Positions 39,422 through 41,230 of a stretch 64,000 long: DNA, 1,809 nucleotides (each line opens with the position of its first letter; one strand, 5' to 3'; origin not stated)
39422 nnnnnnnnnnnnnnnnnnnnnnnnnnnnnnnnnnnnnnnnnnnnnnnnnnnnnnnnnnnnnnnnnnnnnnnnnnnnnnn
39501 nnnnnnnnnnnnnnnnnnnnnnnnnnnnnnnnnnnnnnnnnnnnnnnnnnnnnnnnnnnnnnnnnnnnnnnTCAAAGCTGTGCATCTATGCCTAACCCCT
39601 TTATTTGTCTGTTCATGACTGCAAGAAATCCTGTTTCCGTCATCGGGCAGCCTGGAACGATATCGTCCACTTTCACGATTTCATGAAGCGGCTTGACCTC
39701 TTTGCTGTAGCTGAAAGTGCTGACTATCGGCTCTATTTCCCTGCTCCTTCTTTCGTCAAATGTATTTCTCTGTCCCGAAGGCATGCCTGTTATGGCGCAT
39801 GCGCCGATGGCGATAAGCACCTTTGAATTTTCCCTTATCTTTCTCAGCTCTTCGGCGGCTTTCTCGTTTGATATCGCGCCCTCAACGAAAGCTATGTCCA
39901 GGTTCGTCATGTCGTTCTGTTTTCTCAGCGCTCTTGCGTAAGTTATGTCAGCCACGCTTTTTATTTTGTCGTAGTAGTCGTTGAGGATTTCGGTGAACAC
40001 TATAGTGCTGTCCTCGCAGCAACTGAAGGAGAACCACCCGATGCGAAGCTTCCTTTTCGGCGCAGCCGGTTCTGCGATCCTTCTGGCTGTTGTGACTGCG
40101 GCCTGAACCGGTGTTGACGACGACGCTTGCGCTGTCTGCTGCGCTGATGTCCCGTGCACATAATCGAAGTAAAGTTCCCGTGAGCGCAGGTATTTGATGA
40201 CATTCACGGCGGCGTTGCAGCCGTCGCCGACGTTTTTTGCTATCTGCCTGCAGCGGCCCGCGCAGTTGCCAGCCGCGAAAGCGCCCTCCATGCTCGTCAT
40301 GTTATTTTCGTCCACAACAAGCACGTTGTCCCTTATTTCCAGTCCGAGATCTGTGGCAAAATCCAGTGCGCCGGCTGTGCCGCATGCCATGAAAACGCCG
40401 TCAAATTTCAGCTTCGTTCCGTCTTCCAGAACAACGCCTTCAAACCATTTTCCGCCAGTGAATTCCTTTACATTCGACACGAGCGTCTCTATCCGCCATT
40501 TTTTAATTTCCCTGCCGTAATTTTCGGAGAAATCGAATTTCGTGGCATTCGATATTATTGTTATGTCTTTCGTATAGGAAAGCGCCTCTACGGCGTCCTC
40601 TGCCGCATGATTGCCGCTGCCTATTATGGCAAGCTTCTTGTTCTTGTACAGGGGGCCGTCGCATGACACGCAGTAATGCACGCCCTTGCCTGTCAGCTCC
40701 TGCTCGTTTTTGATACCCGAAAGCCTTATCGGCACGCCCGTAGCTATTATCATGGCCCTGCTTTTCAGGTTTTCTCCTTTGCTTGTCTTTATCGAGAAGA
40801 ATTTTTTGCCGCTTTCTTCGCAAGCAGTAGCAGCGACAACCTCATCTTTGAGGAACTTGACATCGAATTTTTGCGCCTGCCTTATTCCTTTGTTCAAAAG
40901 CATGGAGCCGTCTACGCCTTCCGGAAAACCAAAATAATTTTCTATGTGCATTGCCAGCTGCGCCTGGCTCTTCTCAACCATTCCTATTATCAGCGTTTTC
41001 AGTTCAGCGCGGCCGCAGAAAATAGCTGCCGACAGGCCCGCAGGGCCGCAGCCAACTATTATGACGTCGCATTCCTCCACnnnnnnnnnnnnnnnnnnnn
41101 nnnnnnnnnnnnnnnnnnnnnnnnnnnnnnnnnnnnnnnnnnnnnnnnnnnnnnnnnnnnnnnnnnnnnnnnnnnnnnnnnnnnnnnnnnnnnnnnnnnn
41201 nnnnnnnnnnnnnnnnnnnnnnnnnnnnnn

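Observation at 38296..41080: Two-gene [NiFe]-hydrogenase whose small subunit is fused to an NADPH-site-less thioredoxin-reductase-like flavoprotein: candidate H2-dependent disulfide/thioredoxin reductase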

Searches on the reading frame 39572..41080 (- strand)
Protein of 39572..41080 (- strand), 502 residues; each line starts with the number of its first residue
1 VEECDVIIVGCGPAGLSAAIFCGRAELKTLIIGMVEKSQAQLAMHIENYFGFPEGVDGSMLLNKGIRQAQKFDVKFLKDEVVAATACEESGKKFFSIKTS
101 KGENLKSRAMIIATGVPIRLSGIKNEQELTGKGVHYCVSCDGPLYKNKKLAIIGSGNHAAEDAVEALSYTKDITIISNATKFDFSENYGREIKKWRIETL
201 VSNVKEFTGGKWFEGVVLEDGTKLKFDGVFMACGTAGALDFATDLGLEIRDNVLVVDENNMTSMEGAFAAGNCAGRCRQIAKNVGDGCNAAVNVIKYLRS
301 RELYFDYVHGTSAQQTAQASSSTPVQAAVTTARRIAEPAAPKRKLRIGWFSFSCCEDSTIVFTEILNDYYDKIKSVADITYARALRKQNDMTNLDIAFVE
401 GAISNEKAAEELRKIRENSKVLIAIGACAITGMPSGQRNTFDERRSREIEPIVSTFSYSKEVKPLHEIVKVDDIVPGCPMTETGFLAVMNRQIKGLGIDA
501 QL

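Call 3: search_protein_families(library=pfam, proteins=[window:39572-41080:-], max_evalue=0.01)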
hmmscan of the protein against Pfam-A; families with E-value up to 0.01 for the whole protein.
window:39572-41080:- (502 aa): 15 families
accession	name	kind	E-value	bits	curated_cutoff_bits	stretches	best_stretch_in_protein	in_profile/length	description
PF07992.20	Pyr_redox_2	-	3e-36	125.8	26.1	1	5-286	2-290/291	Pyridine nucleotide-disulphide oxidoreductase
PF01058.29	Oxidored_q6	-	7.4e-20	71.4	27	1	355-489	1-125/128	NADH ubiquinone oxidoreductase, 20 Kd subunit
PF13738.12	Pyr_redox_3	-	5.7e-15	55.8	30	1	72-271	94-305/305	Pyridine nucleotide-disulphide oxidoreductase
PF13454.12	NAD_binding_9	-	6.7e-07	29.8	21.8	0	198-235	120-154/155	FAD-NAD(P)-binding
PF01134.28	GIDA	-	1.2e-05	25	22.1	1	5-42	1-36/391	Glucose inhibited division protein A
PF03486.20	HI0933_like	-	2.7e-05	24.2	50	1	5-40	2-37/244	HI0933-like protein Rossmann domain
PF00890.30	FAD_binding_2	-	3e-05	23.9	20.4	1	5-39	1-35/414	FAD binding domain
PF01946.23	Thi4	-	5.8e-05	22.9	26.2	1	3-32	17-47/235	Thi4 family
PF13434.12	Lys_Orn_oxgnase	-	0.00019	21.1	21.3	0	79-182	116-225/339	L-lysine 6-monooxygenase/L-ornithine 5-monooxygenase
PF12831.13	FAD_oxidored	-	0.00046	20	27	1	5-32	1-28/416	FAD dependent oxidoreductase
PF01266.30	DAO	-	0.00057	20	27.9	0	56-147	145-240/353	FAD dependent oxidoreductase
PF00070.33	Pyr_redox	-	0.0014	19.5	22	0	149-198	1-56/82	Pyridine nucleotide-disulphide oxidoreductase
PF13241.12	NAD_binding_7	-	0.0019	19.2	22.1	0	146-195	6-46/104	Putative NAD(P)-binding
PF01494.25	FAD_binding_3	-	0.0054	16.4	22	1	3-32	1-30/349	FAD binding domain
PF05834.18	Lycopene_cycl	-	0.0074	15.8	23.4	0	5-32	1-30/380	Lycopene cyclase protein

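Call 4: search_protein_families(library=ncbifam, proteins=[window:39572-41080:-], max_evalue=0.01)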
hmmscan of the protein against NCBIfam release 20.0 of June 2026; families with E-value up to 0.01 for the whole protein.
window:39572-41080:- (502 aa): 62 families (the best 25 are shown)
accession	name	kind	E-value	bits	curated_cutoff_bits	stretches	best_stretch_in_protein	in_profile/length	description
TIGR01292.1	TRX_reduct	equivalog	1.3e-64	217.9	343.45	1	5-298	2-300/300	thioredoxin-disulfide reductase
TIGR03143.1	AhpF_homolog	hypoth_equivalog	5.1e-45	154.1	687.65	1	5-306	6-316/555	putative alkyl hydroperoxide reductase F subunit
TIGR03140.1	AhpF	equivalog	4.9e-43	147.4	502.9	1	2-298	211-512/515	alkyl hydroperoxide reductase subunit F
NF007614.0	PRK10262.1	equivalog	2.8e-31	108.8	644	1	5-299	8-315/321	thioredoxin-disulfide reductase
TIGR03294.1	FrhG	equivalog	1.2e-16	61.1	245.5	1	345-482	2-130/228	coenzyme F420 hydrogenase subunit gamma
NF040836.1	sulfhyd_HydD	equivalog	1.3e-16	60.6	500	1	342-489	3-150/261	NADPH-dependent hydrogenase/sulfhydrogenase 1 subunit delta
TIGR04018.1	Bthiol_YpdA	hypoth_equivalog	2e-15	56.4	339.9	2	89-298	100-313/316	YpdA family putative bacillithiol disulfide reductase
NF045875.1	F420_non_VhuG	exception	2.5e-13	49.9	450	1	344-482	4-153/286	F420-non-reducing hydrogenase subunit VhuG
NF040831.1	sulfhyd_ShyD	equivalog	5.1e-12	45.9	460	1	346-494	2-149/240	NAD(P)-dependent hydrogenase/sulfhydrogenase 2 subunit delta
TIGR01350.1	lipoamide_DH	equivalog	9.4e-12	44.4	408.8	2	92-294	116-329/461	dihydrolipoyl dehydrogenase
NF009410.0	PRK12771.1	subfamily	4.3e-11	42.1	516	1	218-323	363-470/566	NAD(P)-binding protein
TIGR01316.1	gltA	equivalog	5.2e-11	42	471.75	2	218-298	368-449/449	NADPH-dependent glutamate synthase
NF009409.0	PRK12770.1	subfamily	1.8e-10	40.4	343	1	221-301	271-353/360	putative glutamate synthase subunit beta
NF007123.0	PRK09564.1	equivalog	7.7e-10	38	458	1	6-280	3-290/444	CoA-disulfide reductase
NF040505.1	ArsO_flavin_mono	equivalog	1.1e-09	38.2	425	1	87-171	100-184/346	ArsO family NAD(P)H-dependent flavin-containing monooxygenase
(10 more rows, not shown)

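Call 5: find_homologous_proteins(query=window:39572-41080:-, max_evalue=0.00001)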
Query window:39572-41080:- (502 aa): 1712 proteins with E <= 0.00001 among 8000 candidates; the best 120 are listed.
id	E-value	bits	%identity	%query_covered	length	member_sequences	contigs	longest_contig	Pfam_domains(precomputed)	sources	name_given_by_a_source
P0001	0.0e+0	1126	100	100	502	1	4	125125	PF07992.21,PF13738.13,PF03486.21,PF13454.13,PF01058.30,PF01134.29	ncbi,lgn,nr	ncbi:MAG: FAD-dependent oxidoreductase [Candidatus Aenigmarchaeota archaeon]|nr:FAD-dependent oxidor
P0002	3.4e-277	938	83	100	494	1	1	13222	PF01266.31,PF00890.31,PF07992.21,PF13738.13,PF01058.30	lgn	-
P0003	3.1e-242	822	72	100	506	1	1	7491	PF00890.31,PF07992.21,PF13738.13,PF01058.30,PF01134.29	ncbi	-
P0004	2.6e-240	816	72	100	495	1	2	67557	PF00890.31,PF07992.21,PF00070.34,PF13738.13,PF03486.21,PF01058.30,PF05834.19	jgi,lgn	jgi:thioredoxin reductase (NADPH)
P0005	4.5e-238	809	69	100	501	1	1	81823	PF01946.24,PF01266.31,PF13241.13,PF00890.31,PF07992.21,PF13738.13,PF03486.21,PF01058.30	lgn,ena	-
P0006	1.9e-235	800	70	100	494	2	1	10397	PF00890.31,PF07992.21,PF13738.13,PF01058.30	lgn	-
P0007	6.4e-227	772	67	100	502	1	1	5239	PF01266.31,PF00890.31,PF07992.21,PF00070.34,PF13738.13,PF01058.30,PF01134.29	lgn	-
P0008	5.1e-224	762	67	99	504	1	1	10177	PF01266.31,PF00890.31,PF07992.21,PF13738.13,PF01058.30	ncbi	-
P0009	2.3e-222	757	68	100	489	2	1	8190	PF07992.21,PF13738.13,PF01058.30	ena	-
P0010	3.4e-221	753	66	100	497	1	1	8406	PF00890.31,PF07992.21,PF13738.13,PF03486.21,PF13454.13,PF01058.30,PF01134.29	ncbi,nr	ncbi:MAG: FAD-dependent oxidoreductase [Candidatus Aenigmarchaeota archaeon]|nr:FAD-dependent oxidor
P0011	1.4e-219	748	65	100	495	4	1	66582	PF01266.31,PF13241.13,PF00890.31,PF07992.21,PF00070.34,PF13738.13,PF13454.13,PF01058.30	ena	-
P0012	3.2e-219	746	65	100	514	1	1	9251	PF13434.13,PF00890.31,PF07992.21,PF13738.13,PF01058.30,PF01134.29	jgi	jgi:thioredoxin reductase (NADPH)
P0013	1.2e-216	738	63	100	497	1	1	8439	PF01266.31,PF13434.13,PF00890.31,PF07992.21,PF13738.13,PF03486.21,PF01058.30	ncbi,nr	ncbi:FAD-dependent oxidoreductase [archaeon]|nr:FAD-dependent oxidoreductase [archaeon]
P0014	3.8e-216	736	63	100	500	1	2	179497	PF00890.31,PF07992.21,PF13738.13,PF03486.21,PF01058.30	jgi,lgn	jgi:thioredoxin reductase (NADPH)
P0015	1.6e-214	731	64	100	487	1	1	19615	PF07992.21,PF13738.13,PF01058.30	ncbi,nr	ncbi:MAG: FAD-dependent oxidoreductase [Candidatus Aenigmarchaeota archaeon]|nr:FAD-dependent oxidor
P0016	1.6e-213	728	58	100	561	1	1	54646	PF07992.21,PF13738.13,PF03486.21,PF01058.30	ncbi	-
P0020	7.5e-209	712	64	99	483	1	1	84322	PF01266.31,PF07992.21,PF00070.34,PF13738.13,PF01058.30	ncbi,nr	ncbi:MAG: FAD-dependent oxidoreductase [Candidatus Aenigmarchaeota archaeon]|nr:FAD-dependent oxidor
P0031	3.8e-149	515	73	62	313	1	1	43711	PF00890.31,PF07992.21,PF00070.34,PF13738.13,PF03486.21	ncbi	-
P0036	5.3e-117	409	61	60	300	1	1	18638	PF01266.31,PF13434.13,PF00890.31,PF07992.21,PF00070.34,PF13738.13,PF03486.21,PF13454.13,PF01134.29,PF12831.14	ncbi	-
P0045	2.6e-109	384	57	60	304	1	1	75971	PF01266.31,PF13434.13,PF13241.13,PF00890.31,PF07992.21,PF00070.34,PF13738.13,PF03486.21,PF13454.13,PF01134.29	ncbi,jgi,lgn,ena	ncbi:MAG: FAD-dependent oxidoreductase [Candidatus Woesearchaeota archaeon]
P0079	5.9e-101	357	53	60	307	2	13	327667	PF01266.31,PF00890.31,PF07992.21,PF00070.34,PF13738.13,PF03486.21,PF13454.13,PF01134.29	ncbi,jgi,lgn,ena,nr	ncbi:FAD-dependent oxidoreductase [Candidatus Woesearchaeota archaeon]|nr:FAD-dependent oxidoreducta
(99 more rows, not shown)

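Call 7: find_encoding_contigs(protein=P0001, flank=10000, max_places=3)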
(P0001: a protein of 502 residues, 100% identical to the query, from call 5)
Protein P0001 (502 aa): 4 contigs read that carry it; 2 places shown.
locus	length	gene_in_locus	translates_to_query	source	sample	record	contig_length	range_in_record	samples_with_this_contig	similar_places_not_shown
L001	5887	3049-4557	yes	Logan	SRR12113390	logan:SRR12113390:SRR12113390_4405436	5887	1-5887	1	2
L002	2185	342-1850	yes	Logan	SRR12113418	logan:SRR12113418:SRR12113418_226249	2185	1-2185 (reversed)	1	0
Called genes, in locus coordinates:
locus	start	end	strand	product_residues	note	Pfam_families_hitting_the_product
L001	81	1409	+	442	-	PF00939:Na_sulph_symp, PF03600:CitMHS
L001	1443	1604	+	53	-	PF01455:HupF_HypC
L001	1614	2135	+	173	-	PF19927:DUF6390 (faint)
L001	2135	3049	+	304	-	PF00892:EamA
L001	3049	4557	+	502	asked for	PF01134:GIDA (faint), PF03486:HI0933_like (faint), PF07992:Pyr_redox_2, PF13454:NAD_binding_9 (faint), PF13738:Pyr_redox_3, PF01058:Oxidored_q6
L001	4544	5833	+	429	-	PF00374:NiFeSe_Hases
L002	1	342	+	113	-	?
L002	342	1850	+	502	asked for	PF01134:GIDA (faint), PF03486:HI0933_like (faint), PF07992:Pyr_redox_2, PF13454:NAD_binding_9 (faint), PF13738:Pyr_redox_3, PF01058:Oxidored_q6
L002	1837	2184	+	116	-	?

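Call 8: find_encoding_contigs(protein=P0014, flank=8000, max_places=1)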
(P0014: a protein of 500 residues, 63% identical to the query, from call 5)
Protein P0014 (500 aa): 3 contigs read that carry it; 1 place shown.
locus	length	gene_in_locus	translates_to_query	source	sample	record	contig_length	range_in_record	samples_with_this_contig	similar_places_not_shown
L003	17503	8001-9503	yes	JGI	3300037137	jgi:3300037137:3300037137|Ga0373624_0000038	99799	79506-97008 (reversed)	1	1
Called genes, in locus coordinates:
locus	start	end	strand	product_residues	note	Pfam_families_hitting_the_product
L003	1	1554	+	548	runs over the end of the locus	PF00749:tRNA-synt_1c, PF03950:tRNA-synt_1c_C, PF20974:tRNA-synt_1c_C2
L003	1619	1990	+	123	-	PF01467:CTP_transf_like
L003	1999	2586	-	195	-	PF01300:Sua5_yciO_yrdC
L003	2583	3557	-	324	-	PF00814:TsaD, PF22521:HypF_C_2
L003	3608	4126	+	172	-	PF14512:TM1586_NiRdase, PF00881:Nitroreductase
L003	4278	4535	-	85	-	PF01599:Ribosomal_S27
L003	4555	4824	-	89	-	PF01282:Ribosomal_S24e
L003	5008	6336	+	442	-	PF00939:Na_sulph_symp, PF03600:CitMHS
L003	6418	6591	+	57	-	PF01455:HupF_HypC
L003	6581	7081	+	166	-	-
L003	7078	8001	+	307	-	PF00892:EamA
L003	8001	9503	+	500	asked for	PF00890:FAD_binding_2 (faint), PF03486:HI0933_like (faint), PF07992:Pyr_redox_2, PF13738:Pyr_redox_3, PF01058:Oxidored_q6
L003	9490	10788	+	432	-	PF00374:NiFeSe_Hases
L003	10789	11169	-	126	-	PF01750:HycI (weak)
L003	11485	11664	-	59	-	PF06093:Spt4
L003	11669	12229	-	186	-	PF03876:SHS2_Rpb7-N, PF00575:S1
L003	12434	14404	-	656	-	PF03030:H_PPase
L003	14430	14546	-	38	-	-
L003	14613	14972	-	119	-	PF18477:PIN_9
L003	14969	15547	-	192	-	PF00702:Hydrolase, PF13419:HAD_2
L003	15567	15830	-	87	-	-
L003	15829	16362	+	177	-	-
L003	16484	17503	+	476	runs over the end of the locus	PF01875:Memo, PF01871:AMMECR1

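Call 9: find_encoding_contigs(protein=P0020, flank=8000, max_places=1)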
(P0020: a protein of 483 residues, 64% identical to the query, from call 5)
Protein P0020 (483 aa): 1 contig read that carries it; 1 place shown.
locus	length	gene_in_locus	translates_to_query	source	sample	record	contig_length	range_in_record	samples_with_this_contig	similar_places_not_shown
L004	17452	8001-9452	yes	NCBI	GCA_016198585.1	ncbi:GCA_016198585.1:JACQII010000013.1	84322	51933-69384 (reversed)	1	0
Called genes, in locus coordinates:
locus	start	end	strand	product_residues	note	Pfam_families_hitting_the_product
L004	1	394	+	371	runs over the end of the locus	-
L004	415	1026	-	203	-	PF01725:Ham1p_like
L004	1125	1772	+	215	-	PF00702:Hydrolase, PF13419:HAD_2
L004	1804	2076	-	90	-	PF01599:Ribosomal_S27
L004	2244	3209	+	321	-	PF06550:SPP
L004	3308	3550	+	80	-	-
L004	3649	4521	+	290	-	-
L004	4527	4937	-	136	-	-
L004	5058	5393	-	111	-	PF01282:Ribosomal_S24e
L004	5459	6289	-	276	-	-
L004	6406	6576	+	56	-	PF01455:HupF_HypC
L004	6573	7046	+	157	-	PF01455:HupF_HypC (faint)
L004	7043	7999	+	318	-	PF00892:EamA, PF06027:SLC35F (weak), PF00892:EamA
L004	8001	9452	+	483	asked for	PF00070:Pyr_redox (faint), PF01266:DAO (faint), PF07992:Pyr_redox_2, PF13738:Pyr_redox_3, PF01058:Oxidored_q6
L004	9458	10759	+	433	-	PF00374:NiFeSe_Hases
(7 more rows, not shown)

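Call 10: find_encoding_contigs(protein=P0016, flank=8000, max_places=1)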
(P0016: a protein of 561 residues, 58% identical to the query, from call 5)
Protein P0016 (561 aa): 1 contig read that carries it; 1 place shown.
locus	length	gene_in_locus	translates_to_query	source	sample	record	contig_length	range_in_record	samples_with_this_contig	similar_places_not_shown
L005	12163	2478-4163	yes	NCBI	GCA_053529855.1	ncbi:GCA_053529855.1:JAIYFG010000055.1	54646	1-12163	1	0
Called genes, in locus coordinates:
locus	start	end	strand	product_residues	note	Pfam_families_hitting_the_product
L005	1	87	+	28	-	?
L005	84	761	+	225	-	PF02463:SMC_N (faint), PF00005:ABC_tran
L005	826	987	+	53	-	PF01455:HupF_HypC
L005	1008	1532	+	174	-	PF19927:DUF6390 (faint), PF01455:HupF_HypC (weak)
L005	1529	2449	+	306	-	PF00892:EamA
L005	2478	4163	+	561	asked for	PF03486:HI0933_like (faint), PF07992:Pyr_redox_2, PF13738:Pyr_redox_3, PF01058:Oxidored_q6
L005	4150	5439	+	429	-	PF00374:NiFeSe_Hases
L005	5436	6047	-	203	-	-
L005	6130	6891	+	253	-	PF01978:TrmB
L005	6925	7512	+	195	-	PF12802:MarR_2 (weak), PF01909:NTP_transf_2 (weak), PF18765:Polbeta (weak)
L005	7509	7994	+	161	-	-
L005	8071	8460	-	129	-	-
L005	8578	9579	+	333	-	PF00215:OMPdecase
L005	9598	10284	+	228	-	-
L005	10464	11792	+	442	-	PF00939:Na_sulph_symp, PF03600:CitMHS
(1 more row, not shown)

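Call 24: find_encoding_contigs(protein=P0031, flank=6000, max_places=1)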
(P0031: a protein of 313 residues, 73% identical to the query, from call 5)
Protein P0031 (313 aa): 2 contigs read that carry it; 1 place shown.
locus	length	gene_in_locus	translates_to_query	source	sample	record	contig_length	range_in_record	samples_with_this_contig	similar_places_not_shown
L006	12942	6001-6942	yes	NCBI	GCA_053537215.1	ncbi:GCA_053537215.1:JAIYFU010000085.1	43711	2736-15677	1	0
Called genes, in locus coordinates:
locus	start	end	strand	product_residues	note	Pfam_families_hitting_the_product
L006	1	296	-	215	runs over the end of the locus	PF14528:LAGLIDADG_3 (faint)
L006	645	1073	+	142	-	-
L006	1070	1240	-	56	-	-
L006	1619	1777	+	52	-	-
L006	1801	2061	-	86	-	-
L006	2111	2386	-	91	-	PF00708:Acylphosphatase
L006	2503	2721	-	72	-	-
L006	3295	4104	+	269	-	PF01261:AP_endonuc_2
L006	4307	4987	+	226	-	PF01455:HupF_HypC (weak)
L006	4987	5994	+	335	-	PF06027:SLC35F (faint), PF00892:EamA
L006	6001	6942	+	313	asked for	PF00070:Pyr_redox (faint), PF00890:FAD_binding_2 (faint), PF03486:HI0933_like (faint), PF07992:Pyr_redox_2, PF13738:Pyr_redox_3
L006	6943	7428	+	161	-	PF01058:Oxidored_q6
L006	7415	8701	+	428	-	PF00374:NiFeSe_Hases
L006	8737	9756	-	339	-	PF07510:GmrSD_C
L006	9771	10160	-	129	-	PF03235:GmrSD_N (weak)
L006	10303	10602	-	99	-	PF03235:GmrSD_N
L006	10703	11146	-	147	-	-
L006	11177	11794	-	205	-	PF01909:NTP_transf_2, PF18765:Polbeta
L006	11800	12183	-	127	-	-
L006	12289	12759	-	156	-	-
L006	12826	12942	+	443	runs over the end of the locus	PF00939:Na_sulph_symp, PF03600:CitMHS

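Call 25: find_encoding_contigs(protein=P0036, flank=6000, max_places=1)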
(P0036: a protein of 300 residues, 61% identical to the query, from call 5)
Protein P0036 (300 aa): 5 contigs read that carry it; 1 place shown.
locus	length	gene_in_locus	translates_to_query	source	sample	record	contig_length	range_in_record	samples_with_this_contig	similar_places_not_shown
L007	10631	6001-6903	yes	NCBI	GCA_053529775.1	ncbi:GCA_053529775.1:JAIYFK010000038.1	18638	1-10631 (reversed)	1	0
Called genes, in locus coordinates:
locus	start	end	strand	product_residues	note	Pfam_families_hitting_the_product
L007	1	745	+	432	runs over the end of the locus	PF00919:UPF0004, PF01938:TRAM (faint), PF04055:Radical_SAM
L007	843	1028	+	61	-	-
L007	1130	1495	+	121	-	PF17135:Ribosomal_L18, PF00828:Ribosomal_L27A (weak)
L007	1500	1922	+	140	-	PF00572:Ribosomal_L13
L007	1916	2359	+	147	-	PF00380:Ribosomal_S9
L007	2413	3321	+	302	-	-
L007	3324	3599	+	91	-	-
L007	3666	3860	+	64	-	PF01194:RNA_pol_N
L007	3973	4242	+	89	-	PF01192:RNA_pol_Rpb6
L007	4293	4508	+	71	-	PF01455:HupF_HypC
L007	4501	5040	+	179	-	PF01455:HupF_HypC (weak)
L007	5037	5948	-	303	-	PF00892:EamA, PF06027:SLC35F (weak), PF00892:EamA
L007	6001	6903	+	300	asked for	PF00070:Pyr_redox (faint), PF00890:FAD_binding_2 (weak), PF01134:GIDA (faint), PF01266:DAO (faint), PF03486:HI0933_like (faint), PF07992:Pyr_redox_2, PF12831:FAD_oxidored (faint), PF13738:Pyr_redox_3, +2 more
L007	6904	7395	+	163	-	PF01058:Oxidored_q6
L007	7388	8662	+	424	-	PF00374:NiFeSe_Hases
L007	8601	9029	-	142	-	-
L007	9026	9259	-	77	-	PF13370:Fer4_13 (weak), PF13459:Fer4_15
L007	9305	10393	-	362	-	PF00579:tRNA-synt_1b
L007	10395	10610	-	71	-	PF04073:tRNA_edit (weak)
